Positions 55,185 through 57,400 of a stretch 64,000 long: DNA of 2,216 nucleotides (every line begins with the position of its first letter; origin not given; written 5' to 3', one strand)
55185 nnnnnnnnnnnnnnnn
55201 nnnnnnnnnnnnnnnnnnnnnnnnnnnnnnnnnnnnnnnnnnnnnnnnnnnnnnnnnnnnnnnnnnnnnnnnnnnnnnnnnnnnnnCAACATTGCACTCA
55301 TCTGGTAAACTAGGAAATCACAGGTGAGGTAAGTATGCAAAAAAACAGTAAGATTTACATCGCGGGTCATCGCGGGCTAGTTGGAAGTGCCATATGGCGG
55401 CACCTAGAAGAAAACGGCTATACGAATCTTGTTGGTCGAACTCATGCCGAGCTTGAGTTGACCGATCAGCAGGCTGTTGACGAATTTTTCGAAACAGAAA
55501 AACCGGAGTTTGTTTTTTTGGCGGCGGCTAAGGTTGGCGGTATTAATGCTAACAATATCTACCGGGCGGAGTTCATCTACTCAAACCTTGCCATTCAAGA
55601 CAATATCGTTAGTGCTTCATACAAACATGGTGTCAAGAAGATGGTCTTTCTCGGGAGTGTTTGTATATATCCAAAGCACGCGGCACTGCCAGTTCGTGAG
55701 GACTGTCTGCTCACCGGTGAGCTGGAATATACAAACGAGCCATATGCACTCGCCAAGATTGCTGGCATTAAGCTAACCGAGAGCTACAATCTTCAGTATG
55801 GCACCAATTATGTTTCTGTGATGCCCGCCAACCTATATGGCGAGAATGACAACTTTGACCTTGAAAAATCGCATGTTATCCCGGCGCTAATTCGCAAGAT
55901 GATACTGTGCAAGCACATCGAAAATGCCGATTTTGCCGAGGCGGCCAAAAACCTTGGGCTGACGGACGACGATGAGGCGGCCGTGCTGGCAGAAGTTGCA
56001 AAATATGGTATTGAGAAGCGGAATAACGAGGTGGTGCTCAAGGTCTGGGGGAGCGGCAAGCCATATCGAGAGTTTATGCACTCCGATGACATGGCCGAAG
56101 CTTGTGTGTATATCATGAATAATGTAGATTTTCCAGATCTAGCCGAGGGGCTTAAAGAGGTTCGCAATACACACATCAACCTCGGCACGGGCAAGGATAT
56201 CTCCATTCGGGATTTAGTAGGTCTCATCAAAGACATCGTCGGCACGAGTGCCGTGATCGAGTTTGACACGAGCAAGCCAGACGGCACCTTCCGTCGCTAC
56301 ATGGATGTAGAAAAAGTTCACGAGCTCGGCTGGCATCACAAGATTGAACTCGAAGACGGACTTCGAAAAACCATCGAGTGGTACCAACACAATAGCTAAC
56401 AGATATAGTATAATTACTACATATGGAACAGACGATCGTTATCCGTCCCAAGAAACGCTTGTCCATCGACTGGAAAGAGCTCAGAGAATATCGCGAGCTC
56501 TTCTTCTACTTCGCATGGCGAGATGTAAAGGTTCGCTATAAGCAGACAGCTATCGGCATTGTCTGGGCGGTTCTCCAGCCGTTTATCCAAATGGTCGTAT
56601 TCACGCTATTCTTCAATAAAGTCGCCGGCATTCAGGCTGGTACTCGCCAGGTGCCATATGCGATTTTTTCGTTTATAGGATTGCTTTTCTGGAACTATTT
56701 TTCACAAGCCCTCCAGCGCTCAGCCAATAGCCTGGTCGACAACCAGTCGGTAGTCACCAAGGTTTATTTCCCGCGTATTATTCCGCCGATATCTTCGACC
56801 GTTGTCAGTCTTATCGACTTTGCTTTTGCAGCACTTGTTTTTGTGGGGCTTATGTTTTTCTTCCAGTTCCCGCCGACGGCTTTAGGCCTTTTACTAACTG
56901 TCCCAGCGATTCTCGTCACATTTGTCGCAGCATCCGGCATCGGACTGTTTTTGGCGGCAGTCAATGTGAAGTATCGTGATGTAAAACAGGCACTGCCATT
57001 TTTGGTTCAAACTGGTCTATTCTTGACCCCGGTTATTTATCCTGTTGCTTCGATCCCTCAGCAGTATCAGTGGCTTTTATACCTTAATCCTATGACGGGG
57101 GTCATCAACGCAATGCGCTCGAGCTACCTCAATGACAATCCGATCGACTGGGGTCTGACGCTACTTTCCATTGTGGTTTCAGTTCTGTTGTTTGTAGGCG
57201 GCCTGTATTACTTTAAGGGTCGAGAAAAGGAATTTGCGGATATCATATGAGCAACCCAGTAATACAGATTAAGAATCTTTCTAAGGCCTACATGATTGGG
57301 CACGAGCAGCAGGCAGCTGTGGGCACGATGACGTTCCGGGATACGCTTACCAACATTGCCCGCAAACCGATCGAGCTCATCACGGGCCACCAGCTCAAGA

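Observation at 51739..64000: ABC-transporter-dependent, fucose-containing surface-glycan cluster with an AT-rich glycosyltransferase segment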

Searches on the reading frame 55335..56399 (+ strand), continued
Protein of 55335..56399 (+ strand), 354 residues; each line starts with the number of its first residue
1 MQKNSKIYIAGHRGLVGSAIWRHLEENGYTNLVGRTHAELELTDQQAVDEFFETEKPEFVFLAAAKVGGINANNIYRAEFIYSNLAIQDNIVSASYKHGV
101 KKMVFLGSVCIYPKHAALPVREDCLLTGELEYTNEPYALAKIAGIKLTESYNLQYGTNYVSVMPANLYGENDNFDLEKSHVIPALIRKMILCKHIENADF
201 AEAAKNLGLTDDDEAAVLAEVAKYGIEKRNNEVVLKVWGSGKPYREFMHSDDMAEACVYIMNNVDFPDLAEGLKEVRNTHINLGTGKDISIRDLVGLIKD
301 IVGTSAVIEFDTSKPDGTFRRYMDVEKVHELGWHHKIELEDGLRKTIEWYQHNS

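Call 66: search_solved_structures(query=window:55335-56396:+, max_evalue=1e-30, show_alignments=2)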
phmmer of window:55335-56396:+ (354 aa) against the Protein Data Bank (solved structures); distinct sequences matched with E-value up to 1e-30: 17.
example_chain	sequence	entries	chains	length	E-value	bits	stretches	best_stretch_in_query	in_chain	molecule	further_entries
7anh_A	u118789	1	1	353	7.9e-127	426.4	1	1-351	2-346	GDP-L-fucose synthase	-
7cxt_A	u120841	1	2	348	2.3e-103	349.2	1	1-351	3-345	GDP-L-fucose synthase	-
7m13_A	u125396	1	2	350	2.3e-103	349.2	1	1-351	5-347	GDP-L-fucose synthase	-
7anc_A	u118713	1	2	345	3.4e-103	348.6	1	1-351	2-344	GDP-L-fucose synthase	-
8ewu_A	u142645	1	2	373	1.2e-101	343.5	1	1-351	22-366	GDP-L-fucose synthase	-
1bws_A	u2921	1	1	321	3.6e-99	335.4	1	5-189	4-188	PROTEIN (GDP-4-KETO-6-DEOXY-D-MANNOSE EPIMERASE/REDUCTASE)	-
1bsv_A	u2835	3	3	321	1.3e-98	333.6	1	5-189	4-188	PROTEIN (GDP-FUCOSE SYNTHETASE) | GDP-FUCOSE SYNTHETASE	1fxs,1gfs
1e6u_A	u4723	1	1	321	2.1e-98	332.9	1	5-189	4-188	GDP-FUCOSE SYNTHETASE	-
1e7s_A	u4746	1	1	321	5.1e-98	331.6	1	5-189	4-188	GDP-FUCOSE SYNTHETASE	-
1e7q_A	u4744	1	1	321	5.8e-98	331.4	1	5-189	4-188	GDP-FUCOSE SYNTHETASE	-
1e7r_A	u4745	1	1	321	3.5e-97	328.9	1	5-189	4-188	GDP-FUCOSE SYNTHETASE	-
7ll6_A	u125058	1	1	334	3.7e-81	276.2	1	5-189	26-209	GDP-L-fucose synthase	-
8du0_A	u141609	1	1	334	3.7e-81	276.2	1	5-189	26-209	GDP-L-fucose synthase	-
4e5y_A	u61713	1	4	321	1.2e-34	123.3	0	4-194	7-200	GDP-L-fucose synthase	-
4b8w_A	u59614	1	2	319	1.4e-34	123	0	5-194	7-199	GDP-L-FUCOSE SYNTHASE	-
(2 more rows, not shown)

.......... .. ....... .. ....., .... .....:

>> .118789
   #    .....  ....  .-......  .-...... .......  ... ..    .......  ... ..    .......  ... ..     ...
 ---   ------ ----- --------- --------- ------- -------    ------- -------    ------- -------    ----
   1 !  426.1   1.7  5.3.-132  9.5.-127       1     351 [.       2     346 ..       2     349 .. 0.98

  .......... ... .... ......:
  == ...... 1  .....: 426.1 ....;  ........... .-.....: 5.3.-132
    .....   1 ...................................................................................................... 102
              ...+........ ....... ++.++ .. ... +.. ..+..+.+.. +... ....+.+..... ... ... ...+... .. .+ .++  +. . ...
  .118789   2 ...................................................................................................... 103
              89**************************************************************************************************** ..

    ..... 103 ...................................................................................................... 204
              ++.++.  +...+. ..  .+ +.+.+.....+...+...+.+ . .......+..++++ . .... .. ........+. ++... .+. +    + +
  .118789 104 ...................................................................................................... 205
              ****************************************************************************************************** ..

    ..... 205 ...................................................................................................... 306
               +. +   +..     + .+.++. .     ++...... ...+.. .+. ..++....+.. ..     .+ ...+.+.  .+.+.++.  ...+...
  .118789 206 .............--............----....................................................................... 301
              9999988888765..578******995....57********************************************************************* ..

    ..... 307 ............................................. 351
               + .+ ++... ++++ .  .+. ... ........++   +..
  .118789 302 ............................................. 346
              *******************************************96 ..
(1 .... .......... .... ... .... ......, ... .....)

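Call 71: search_protein_families(library=pfam, proteins=[L037:12648-13166:+, L034:12658-13185:+], max_evalue=10)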
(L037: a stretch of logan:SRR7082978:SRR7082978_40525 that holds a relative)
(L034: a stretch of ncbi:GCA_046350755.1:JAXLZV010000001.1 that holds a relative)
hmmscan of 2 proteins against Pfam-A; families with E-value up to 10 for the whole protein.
L037:12648-13166:+ (173 aa): 0 families

L034:12658-13185:+ (176 aa): 2 families
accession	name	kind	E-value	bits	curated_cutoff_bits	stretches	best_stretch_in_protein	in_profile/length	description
PF14524.12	Wzt_C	-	3e-05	24.5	30.4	1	24-123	3-102/143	Wzt C-terminal domain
PF22923.1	KIF2A-like_1st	-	0.06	13.4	27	1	12-33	15-36/55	Kinesin-like protein KIF2A-like, N-terminal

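Call 81: search_protein_families(library=pfam, proteins=[L037:13172-13825:+, L037:17670-18569:+, L034:13917-14837:+, L034:16585-17451:+], max_evalue=1)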
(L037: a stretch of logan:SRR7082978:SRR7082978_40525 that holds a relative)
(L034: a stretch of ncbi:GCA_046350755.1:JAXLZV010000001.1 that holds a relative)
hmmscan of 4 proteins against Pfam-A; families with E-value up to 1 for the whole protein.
L037:13172-13825:+ (218 aa): 2 families
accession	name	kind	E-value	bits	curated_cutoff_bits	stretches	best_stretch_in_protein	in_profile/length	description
PF13489.12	Methyltransf_23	-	5.8e-05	23.3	27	1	29-148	61-163/164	Methyltransferase domain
PF08241.18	Methyltransf_11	-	0.0058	17.7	21.2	1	34-85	40-94/95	Methyltransferase domain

L037:17670-18569:+ (300 aa): 2 families
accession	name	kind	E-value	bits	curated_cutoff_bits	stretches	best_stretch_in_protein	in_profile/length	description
PF01813.22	ATP-synt_D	-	0.0016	18.7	25.7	1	4-88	7-89/196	ATP synthase subunit D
PF05050.19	Methyltransf_21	-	0.12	12.9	22.7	1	83-188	48-152/173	Methyltransferase FkbM domain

L034:13917-14837:+ (307 aa): 1 family
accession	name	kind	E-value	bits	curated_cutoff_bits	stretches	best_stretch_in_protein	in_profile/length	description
PF00891.24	Methyltransf_2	-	0.051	13.4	22.3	1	145-189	56-100/210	O-methyltransferase domain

L034:16585-17451:+ (289 aa): 2 families
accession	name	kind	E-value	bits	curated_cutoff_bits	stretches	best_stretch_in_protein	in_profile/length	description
PF07801.16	DUF1647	-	0.021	15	25.7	1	3-83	56-139/141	Protein of unknown function (DUF1647)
PF13704.12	Glyco_tranf_2_4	-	0.2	12.6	27.5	1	35-99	17-80/98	Glycosyl transferase family 2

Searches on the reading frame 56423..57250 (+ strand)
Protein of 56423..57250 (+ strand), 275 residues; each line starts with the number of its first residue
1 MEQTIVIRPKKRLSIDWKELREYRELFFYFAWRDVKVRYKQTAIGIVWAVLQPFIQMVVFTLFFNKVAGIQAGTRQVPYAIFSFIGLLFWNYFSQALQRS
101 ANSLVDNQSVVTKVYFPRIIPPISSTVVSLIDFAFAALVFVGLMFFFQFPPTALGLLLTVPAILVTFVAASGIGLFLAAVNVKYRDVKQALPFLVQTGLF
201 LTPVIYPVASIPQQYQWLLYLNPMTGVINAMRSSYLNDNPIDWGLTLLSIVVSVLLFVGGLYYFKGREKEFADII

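Call 5: search_protein_families(library=pfam, proteins=[window:56423-57250:+], max_evalue=0.01)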
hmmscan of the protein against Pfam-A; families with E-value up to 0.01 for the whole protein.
window:56423-57250:+ (275 aa): 2 families
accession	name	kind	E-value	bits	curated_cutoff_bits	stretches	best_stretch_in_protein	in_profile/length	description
PF01061.29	ABC2_membrane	-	1e-22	81.2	26.9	1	26-235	2-210/211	ABC-2 type transporter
PF12698.13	ABC2_membrane_3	-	5e-06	26.3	31.6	1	131-258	217-342/347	ABC-2 family transporter protein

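Call 10: search_protein_families(library=ncbifam, proteins=[window:56423-57250:+], max_evalue=0.001)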
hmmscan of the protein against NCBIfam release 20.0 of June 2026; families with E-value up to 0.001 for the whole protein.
window:56423-57250:+ (275 aa): 7 families
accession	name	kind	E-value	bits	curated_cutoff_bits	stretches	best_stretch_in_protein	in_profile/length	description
NF050109.1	galactan_ABC_perm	equivalog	4.8e-21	75.5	380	1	16-254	13-254/272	galactan export ABC transporter permease subunit Wzm/RfbD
NF050053.1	CapPschTportKpsM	equivalog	8.4e-15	55.4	300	1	32-268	10-252/257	capsule polysaccharide transporter KpsM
TIGR01247.1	drrB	subfamily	2.5e-07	30.6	223.05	1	38-258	5-231/236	daunorubicin resistance ABC transporter membrane protein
NF011648.0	PRK15066.1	subfamily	3.4e-05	23.5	225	1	49-263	28-247/257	ABC transporter permease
TIGR03861.1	phenyl_ABC_PedC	subfamily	0.00018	21.2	241.35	1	37-237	13-223/253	alcohol ABC transporter, permease protein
TIGR01291.1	nodJ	subfamily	0.0007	19.2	206.65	1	155-258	137-242/253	ABC-2 type transporter, NodJ family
NF011723.0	PRK15176.1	equivalog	0.00092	19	297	0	23-263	17-255/264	Vi polysaccharide ABC transporter inner membrane protein VexB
